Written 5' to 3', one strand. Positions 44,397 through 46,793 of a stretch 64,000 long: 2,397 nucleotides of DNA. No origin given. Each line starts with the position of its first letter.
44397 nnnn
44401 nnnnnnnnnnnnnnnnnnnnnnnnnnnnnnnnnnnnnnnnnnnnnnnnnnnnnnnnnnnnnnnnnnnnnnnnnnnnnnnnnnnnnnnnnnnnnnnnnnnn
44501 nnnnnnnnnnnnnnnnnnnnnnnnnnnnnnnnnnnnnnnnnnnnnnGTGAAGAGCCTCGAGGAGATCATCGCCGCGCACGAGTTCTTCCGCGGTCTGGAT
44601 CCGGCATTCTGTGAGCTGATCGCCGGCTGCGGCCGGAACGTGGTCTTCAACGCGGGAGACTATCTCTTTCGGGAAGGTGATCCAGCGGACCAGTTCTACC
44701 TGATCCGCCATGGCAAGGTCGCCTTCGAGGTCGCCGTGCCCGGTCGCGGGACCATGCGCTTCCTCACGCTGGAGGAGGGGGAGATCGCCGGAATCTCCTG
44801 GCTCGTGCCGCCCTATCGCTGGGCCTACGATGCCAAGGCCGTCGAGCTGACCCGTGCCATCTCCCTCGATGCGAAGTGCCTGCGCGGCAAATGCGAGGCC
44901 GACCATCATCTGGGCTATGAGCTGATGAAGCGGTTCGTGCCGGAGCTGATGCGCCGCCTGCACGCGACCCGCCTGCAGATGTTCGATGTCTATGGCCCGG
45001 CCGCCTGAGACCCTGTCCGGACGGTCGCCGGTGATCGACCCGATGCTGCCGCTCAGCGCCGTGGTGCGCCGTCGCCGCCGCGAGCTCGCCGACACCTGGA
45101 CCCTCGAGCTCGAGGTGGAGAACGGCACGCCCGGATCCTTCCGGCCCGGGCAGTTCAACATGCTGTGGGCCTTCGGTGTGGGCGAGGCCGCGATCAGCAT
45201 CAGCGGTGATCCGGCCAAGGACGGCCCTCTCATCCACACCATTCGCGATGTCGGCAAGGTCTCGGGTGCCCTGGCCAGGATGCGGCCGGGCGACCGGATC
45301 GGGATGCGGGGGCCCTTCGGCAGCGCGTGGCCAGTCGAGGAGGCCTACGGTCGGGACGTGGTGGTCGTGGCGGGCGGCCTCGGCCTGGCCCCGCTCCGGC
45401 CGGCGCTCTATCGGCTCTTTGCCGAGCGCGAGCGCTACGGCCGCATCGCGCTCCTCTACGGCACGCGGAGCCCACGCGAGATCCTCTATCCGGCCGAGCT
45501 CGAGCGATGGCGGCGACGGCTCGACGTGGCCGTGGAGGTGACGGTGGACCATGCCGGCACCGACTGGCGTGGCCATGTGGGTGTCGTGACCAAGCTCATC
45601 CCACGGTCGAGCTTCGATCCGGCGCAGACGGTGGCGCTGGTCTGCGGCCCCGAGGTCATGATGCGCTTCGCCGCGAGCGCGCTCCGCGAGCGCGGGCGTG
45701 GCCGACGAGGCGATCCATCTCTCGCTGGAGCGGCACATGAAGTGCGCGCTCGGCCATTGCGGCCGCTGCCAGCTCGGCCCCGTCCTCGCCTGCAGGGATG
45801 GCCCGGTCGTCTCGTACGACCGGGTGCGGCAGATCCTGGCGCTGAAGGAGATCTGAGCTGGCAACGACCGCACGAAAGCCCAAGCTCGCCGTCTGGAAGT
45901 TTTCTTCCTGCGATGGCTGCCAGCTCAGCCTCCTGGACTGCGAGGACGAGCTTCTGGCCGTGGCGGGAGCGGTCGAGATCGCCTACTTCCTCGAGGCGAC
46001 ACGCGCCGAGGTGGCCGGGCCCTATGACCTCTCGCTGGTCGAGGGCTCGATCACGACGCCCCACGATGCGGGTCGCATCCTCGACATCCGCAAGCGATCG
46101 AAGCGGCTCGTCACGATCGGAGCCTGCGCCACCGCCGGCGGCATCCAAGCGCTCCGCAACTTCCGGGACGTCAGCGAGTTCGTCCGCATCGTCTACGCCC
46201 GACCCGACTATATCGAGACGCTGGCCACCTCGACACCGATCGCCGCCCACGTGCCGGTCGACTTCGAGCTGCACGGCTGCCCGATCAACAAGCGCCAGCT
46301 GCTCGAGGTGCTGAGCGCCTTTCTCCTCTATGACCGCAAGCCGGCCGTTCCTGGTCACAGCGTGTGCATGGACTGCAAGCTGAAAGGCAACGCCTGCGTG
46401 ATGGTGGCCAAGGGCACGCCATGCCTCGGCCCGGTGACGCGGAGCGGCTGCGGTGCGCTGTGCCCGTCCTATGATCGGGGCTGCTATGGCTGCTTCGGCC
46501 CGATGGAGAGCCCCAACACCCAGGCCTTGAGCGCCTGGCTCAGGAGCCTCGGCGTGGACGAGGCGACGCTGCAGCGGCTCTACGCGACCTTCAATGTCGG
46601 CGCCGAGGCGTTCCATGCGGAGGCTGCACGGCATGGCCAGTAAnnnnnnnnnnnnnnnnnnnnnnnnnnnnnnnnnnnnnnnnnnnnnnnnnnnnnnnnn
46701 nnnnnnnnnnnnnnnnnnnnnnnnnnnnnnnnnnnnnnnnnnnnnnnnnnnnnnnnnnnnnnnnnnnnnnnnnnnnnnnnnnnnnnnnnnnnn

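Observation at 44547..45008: HTH-less cyclic-nucleotide-binding protein translationally coupled inside the hydrogenase operon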

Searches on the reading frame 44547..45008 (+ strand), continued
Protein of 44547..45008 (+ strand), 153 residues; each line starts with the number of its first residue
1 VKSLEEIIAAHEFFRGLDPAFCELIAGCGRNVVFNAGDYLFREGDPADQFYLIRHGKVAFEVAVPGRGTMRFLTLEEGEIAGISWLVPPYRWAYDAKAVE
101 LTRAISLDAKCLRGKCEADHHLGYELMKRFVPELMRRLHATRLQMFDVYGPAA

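Call 40: get_annotated_region(hit=H10, flank=6000)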
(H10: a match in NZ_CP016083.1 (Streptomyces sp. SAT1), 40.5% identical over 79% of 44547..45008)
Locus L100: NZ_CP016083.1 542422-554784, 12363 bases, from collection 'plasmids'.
description: Streptomyces sp. SAT1 plasmid unnamed3, complete sequence
organism: Streptomyces sp. SAT1 (NCBI taxid 1849967)
taxonomy: Bacteria; Actinomycetota; Actinomycetes; Kitasatosporales; Streptomycetaceae; Streptomyces; Streptomyces sp. SAT1
host: -; source: Adenophora trachelioides Maxim.,single colony; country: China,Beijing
typing (MOB-suite, as given by PLSDB): non-mobilizable
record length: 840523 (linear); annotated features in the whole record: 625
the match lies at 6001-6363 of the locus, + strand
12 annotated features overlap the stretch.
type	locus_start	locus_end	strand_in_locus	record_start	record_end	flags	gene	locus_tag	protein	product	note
CDS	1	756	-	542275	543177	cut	-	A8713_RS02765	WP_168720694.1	M20/M25/M40 family metallo-hydrolase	-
CDS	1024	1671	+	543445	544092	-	-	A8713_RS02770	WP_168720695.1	hypothetical protein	-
CDS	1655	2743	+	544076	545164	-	-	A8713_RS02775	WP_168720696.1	hypothetical protein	-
CDS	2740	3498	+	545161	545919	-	-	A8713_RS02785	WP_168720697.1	ABC transporter ATP-binding protein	-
CDS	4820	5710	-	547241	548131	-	-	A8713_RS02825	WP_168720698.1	universal stress protein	-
CDS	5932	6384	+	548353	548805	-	-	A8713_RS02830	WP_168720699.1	cyclic nucleotide-binding domain-containing protein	-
CDS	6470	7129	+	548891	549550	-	-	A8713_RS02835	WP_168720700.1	CBS domain-containing protein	-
CDS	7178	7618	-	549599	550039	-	-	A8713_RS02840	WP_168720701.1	pyridoxamine 5'-phosphate oxidase family protein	-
CDS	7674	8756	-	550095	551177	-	-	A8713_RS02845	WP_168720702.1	zinc-dependent alcohol dehydrogenase family protein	-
CDS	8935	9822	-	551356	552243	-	-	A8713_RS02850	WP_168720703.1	universal stress protein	-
CDS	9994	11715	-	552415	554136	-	-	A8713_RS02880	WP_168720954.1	GAF domain-containing sensor histidine kinase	-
CDS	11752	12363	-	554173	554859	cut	-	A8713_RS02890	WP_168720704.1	response regulator transcription factor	GO:0000160 - phosphorelay signal transduction system [Evidence IEA]; GO:0006355 - regulation of DNA-templated ...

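Call 51: search_protein_families(library=pfam, proteins=[L084:5560-6933:+, L084:7001-7459:+, L084:7512-8519:-, L084:8519-12160:-, L084:3768-4607:-, L084:4820-5407:+, L058:4071-4520:+], max_evalue=0.00001)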
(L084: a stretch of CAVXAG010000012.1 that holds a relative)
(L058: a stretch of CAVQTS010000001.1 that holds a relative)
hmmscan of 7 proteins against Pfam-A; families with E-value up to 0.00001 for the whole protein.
L084:5560-6933:+ (457 aa): 2 families
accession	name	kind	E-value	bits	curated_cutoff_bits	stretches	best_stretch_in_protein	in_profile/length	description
PF03007.21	WS_DGAT_cat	-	1.3e-40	140.3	23.6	1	6-273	2-262/263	Wax ester synthase/diacylglycerol acyltransferase catalytic domain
PF06974.18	WS_DGAT_C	-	5.4e-20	72.4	20.7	1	313-448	2-143/145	WS/DGAT C-terminal domain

L084:7001-7459:+ (152 aa): 1 family
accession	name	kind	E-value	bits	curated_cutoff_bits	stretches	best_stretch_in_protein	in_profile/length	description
PF00027.35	cNMP_binding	-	2.3e-11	43.9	27.5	1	32-119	2-89/89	Cyclic nucleotide-binding domain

L084:7512-8519:- (335 aa): 1 family
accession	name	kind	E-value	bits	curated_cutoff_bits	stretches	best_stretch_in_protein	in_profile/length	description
PF01180.27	DHO_dh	-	4e-10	39.8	27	1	97-289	92-290/291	Dihydroorotate dehydrogenase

L084:8519-12160:- (1213 aa): 14 families
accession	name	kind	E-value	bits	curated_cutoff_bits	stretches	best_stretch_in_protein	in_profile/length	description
PF01855.24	POR_N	-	2e-81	273.6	27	1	38-268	2-230/231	Pyruvate flavodoxin/ferredoxin oxidoreductase, thiamine diP-bdg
PF01558.24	POR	-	5.2e-27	95.5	27.4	1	452-632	1-169/173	Pyruvate ferredoxin/flavodoxin oxidoreductase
PF10371.14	EKR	-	8.1e-25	86.9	27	1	652-704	3-55/55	Domain of unknown function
PF17147.9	PFOR_II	-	3.4e-14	53.5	27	1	290-372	1-81/102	Pyruvate:ferredoxin oxidoreductase core domain II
PF02775.26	TPP_enzyme_C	-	2.9e-09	37.3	21.9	1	987-1098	46-149/151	Thiamine pyrophosphate enzyme, C-terminal TPP binding domain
PF12838.12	Fer4_7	-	3.7e-09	37.4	27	1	714-783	1-50/52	4Fe-4S dicluster domain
PF13183.11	Fer4_8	-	1.8e-08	35.2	27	1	713-783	3-66/68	4Fe-4S dicluster domain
PF13187.11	Fer4_9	-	2.1e-08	34.5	27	1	715-783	2-49/52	4Fe-4S dicluster domain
PF00037.32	Fer4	-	4.2e-08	33.1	21.1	0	766-783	3-20/24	4Fe-4S binding domain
PF14697.11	Fer4_21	-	4.3e-08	33.6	35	0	762-783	32-53/59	4Fe-4S dicluster domain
PF12797.12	Fer4_2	-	4.2e-07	30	24.5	0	768-783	7-22/22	4Fe-4S binding domain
PF13534.11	Fer4_17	-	8.5e-07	29.9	22.2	0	713-729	44-60/61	4Fe-4S dicluster domain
PF13237.11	Fer4_10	-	1.1e-06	28.9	25.5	1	711-782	5-53/53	4Fe-4S dicluster domain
PF13484.11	Fer4_16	-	4.5e-06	27.8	30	0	715-783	2-65/66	4Fe-4S double cluster binding domain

L084:3768-4607:- (279 aa): 1 family
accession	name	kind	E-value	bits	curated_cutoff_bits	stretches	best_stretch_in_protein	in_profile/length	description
PF00582.32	Usp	-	1.1e-26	94.5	24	1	14-147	4-141/141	Universal stress protein family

L084:4820-5407:+ (195 aa): 0 families

L058:4071-4520:+ (150 aa): 1 family
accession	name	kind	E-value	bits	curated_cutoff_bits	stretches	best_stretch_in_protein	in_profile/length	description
PF00027.35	cNMP_binding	-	2.7e-14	53.3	27.5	1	33-117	3-87/89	Cyclic nucleotide-binding domain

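Call 53: list_cluster_members(proteins=[P0181, P0259, P0187, P0230, P0122, P0125])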
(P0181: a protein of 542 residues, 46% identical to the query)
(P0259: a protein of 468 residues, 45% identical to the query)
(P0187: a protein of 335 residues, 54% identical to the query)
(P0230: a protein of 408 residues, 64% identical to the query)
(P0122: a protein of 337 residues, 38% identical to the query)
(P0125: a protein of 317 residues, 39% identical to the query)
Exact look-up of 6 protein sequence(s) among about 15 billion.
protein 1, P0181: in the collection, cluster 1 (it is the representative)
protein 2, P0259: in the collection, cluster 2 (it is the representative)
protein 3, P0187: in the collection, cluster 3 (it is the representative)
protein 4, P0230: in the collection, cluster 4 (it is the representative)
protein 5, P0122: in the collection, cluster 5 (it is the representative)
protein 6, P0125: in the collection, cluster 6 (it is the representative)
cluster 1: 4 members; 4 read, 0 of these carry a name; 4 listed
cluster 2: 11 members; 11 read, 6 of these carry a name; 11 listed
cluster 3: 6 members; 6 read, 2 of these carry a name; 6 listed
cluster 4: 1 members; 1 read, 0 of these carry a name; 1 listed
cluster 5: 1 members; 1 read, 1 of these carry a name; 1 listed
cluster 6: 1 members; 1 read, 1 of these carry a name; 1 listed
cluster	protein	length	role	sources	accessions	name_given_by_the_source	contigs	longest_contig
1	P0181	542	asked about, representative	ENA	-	-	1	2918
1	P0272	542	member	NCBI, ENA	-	-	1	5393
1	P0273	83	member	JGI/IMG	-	-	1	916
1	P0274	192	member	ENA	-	-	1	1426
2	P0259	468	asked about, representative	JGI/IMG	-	-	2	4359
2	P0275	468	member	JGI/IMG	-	NAD(P)H-flavin reductase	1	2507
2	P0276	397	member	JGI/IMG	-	NAD(P)H-flavin reductase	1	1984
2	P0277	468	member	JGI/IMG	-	anaerobic sulfite reductase subunit B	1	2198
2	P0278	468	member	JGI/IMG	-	NAD(P)H-flavin reductase/CRP-like cAMP-binding protein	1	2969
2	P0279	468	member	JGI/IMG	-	NAD(P)H-flavin reductase/CRP-like cAMP-binding protein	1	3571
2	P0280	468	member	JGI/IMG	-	NAD(P)H-flavin reductase/CRP-like cAMP-binding protein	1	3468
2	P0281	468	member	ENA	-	-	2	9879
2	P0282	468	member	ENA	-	-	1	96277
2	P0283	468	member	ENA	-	-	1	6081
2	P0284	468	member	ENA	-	-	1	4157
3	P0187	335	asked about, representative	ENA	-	-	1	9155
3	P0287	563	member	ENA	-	-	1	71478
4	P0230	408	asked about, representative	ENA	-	-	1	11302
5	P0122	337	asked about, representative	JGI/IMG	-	CRP/FNR family cyclic AMP-dependent transcriptional regulator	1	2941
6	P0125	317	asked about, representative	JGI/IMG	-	CRP/FNR family transcriptional regulator, cyclic AMP receptor protein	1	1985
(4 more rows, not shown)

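Call 55: find_encoding_contigs(protein=P0282, flank=6000, max_places=2)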
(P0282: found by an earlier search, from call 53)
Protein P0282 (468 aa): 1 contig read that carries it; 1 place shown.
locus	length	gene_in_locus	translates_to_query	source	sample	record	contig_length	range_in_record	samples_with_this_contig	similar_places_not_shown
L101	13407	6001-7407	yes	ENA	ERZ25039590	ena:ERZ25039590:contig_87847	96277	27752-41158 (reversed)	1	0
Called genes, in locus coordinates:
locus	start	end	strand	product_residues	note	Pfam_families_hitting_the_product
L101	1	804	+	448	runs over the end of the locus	-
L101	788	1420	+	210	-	-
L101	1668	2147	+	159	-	PF09586:YfhO (weak)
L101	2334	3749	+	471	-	PF13302:Acetyltransf_3, PF00583:Acetyltransf_1 (weak)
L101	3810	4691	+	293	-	PF00561:Abhydrolase_1, PF12146:Hydrolase_4 (weak), PF12697:Abhydrolase_6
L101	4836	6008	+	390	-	PF13183:Fer4_8 (faint), PF12838:Fer4_7 (faint), PF13187:Fer4_9 (faint), PF13534:Fer4_17 (faint), PF13746:Fer4_18 (faint), PF14697:Fer4_21 (faint), PF12797:Fer4_2 (faint), PF17179:Fer4_22, +2 more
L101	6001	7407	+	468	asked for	PF00027:cNMP_binding, PF00175:NAD_binding_1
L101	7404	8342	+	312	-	PF01058:Oxidored_q6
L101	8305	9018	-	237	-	-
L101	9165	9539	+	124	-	PF00374:NiFeSe_Hases (weak)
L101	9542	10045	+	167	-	PF01750:HycI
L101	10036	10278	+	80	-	PF01455:HupF_HypC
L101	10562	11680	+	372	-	PF02012:BNR (faint), PF15902:Sortilin-Vps10 (faint)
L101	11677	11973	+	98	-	-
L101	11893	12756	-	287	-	PF00590:TP_methylase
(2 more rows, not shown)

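Call 56: find_encoding_contigs(protein=P0287, flank=6000, max_places=2)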
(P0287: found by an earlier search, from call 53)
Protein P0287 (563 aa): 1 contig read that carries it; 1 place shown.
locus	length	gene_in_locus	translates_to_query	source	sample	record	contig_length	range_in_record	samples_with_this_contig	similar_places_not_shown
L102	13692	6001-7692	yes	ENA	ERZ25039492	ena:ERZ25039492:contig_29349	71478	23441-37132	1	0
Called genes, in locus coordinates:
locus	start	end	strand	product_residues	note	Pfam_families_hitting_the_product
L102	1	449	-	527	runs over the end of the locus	PF09364:XFP_N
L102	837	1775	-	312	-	PF00586:AIRS, PF02769:AIRS_C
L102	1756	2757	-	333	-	PF01924:HypD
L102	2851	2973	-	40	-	PF01455:HupF_HypC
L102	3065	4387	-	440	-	PF01300:Sua5_yciO_yrdC, PF17788:HypF_C, PF22521:HypF_C_2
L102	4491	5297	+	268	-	-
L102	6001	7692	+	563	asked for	PF12838:Fer4_7 (faint), PF13187:Fer4_9 (faint), PF13534:Fer4_17 (faint), PF13746:Fer4_18 (faint), PF25160:LdpA_Fe-S-bd (faint), PF17179:Fer4_22, PF00027:cNMP_binding, PF00175:NAD_binding_1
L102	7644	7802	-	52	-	-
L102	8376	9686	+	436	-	-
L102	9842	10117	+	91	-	PF01750:HycI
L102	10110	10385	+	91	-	PF01155:HypA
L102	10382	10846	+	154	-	PF02566:OsmC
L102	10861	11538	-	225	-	-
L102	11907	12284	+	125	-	PF03949:Malic_M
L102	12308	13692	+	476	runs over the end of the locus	PF01842:ACT (weak), PF13291:ACT_4 (weak), PF00390:malic, PF03949:Malic_M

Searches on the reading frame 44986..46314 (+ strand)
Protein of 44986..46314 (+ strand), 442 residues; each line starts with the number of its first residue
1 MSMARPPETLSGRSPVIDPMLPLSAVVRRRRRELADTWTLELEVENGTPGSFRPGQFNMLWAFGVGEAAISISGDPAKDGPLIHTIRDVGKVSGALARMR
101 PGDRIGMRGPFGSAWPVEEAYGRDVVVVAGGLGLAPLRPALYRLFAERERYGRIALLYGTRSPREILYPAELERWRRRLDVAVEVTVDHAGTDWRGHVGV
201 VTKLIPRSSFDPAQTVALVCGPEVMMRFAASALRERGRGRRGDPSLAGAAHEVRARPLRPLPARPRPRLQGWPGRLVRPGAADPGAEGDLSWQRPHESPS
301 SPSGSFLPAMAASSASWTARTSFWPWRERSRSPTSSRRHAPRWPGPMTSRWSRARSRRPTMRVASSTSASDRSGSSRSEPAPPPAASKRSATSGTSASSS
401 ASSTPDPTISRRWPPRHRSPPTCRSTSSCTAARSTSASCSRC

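Call 5: search_protein_families(library=pfam, proteins=[window:44986-46314:+], max_evalue=0.01)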
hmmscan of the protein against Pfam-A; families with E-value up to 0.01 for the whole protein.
window:44986-46314:+ (442 aa): 1 family
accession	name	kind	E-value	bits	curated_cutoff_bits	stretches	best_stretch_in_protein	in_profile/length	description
PF00175.26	NAD_binding_1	-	8.6e-15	55.8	22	1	128-230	2-108/109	Oxidoreductase NAD-binding domain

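Call 6: search_protein_families(library=ncbifam, proteins=[window:44986-46314:+], max_evalue=0.01)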
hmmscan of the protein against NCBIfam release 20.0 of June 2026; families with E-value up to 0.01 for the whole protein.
window:44986-46314:+ (442 aa): 23 families
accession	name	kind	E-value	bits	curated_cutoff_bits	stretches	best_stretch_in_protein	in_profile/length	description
NF006220.0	PRK08345.1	subfamily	2.1e-39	135.5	395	1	51-237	42-240/294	cytochrome-c3 hydrogenase subunit gamma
TIGR02911.1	sulfite_red_B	equivalog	6e-33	114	288.6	1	47-237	26-213/261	anaerobic sulfite reductase subunit AsrB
NF040830.1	sulfhyd_ShyC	equivalog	1.7e-30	106.2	600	1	50-237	37-234/288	NAD(P)-dependent hydrogenase/sulfhydrogenase 2 subunit gamma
NF040835.1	sulfhyd_HydG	equivalog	2.2e-30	105.9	650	1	51-236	49-236/292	NADPH-dependent hydrogenase/sulfhydrogenase 1 subunit gamma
NF000796.0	PRK00054.1-1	equivalog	6.6e-27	94.4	224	1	51-236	28-192/254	dihydroorotate dehydrogenase electron transfer subunit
NF040810.1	BenC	equivalog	3.6e-16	59.2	430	1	25-236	107-318/333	benzoate 1,2-dioxygenase electron transfer component BenC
NF045803.1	MethMoxFADbindMmoC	equivalog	1.1e-14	54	500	1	51-237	139-329/343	aromatic/alkene monooxygenase hydroxylase FAD-binding subunit MmoC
NF000798.0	PRK00054.1-3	equivalog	1.2e-12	48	219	1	41-231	22-192/244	dihydroorotate dehydrogenase electron transfer subunit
TIGR01941.1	nqrF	equivalog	1.4e-12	47.2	295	1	87-228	237-383/405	NADH:ubiquinone reductase (Na(+)-transporting) subunit F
NF058606.1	GlBtMonoRdsGbcB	equivalog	1.3e-10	40.7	500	1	35-237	26-236/362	glycine betaine monooxygenase reductase subunit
NF000799.0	PRK00054.1-4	equivalog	1.7e-10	40.4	314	1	85-234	70-207/258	dihydroorotate dehydrogenase electron transfer subunit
NF004862.0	PRK06222.1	subfamily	2e-10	40.7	220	1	51-235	27-202/281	sulfide/dihydroorotate dehydrogenase-like FAD/NAD-binding protein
NF009414.0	PRK12778.1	equivalog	3e-10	39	1103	1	51-234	27-201/752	bifunctional dihydroorotate dehydrogenase B NAD binding subunit/NADPH-dependent glutamate synthase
NF005963.0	PRK08051.1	equivalog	5.6e-10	38.9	230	1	45-235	24-217/233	NAD(P)H-flavin reductase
NF008822.0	PRK11872.1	equivalog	6.6e-10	38.5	402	1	35-234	119-321/341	anthranilate 1,2-dioxygenase electron transfer component AntC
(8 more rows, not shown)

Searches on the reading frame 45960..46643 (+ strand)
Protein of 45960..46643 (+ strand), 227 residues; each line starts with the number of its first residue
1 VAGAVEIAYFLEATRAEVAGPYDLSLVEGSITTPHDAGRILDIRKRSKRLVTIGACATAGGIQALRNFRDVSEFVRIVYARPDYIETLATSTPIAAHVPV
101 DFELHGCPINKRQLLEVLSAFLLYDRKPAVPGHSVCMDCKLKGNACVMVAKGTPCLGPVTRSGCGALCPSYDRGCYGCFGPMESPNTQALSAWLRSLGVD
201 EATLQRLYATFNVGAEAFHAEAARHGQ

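Call 5: search_protein_families(library=pfam, proteins=[window:45960-46643:+], max_evalue=0.01)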
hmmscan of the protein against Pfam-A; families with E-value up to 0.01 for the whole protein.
window:45960-46643:+ (227 aa): 1 family
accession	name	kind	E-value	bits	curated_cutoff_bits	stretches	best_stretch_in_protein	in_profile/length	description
PF01058.29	Oxidored_q6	-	3.1e-17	62.9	27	1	9-120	26-127/128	NADH ubiquinone oxidoreductase, 20 Kd subunit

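Call 6: search_protein_families(library=ncbifam, proteins=[window:45960-46643:+], max_evalue=0.01)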
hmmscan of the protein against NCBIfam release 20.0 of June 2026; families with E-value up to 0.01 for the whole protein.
window:45960-46643:+ (227 aa): 5 families
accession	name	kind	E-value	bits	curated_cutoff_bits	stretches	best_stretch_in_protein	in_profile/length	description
NF040831.1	sulfhyd_ShyD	equivalog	1.3e-40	139.5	460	1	6-212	33-238/240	NAD(P)-dependent hydrogenase/sulfhydrogenase 2 subunit delta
NF040836.1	sulfhyd_HydD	equivalog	3.2e-40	138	500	1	7-183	40-214/261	NADPH-dependent hydrogenase/sulfhydrogenase 1 subunit delta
NF045875.1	F420_non_VhuG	exception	8e-20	71.2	450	2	14-141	46-182/286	F420-non-reducing hydrogenase subunit VhuG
TIGR03294.1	FrhG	equivalog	4.3e-05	23.3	245.5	1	6-123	35-142/228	coenzyme F420 hydrogenase subunit gamma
NF011390.0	PRK14815.1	equivalog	0.0055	16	281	0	24-63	76-117/183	NADH dehydrogenase subunit B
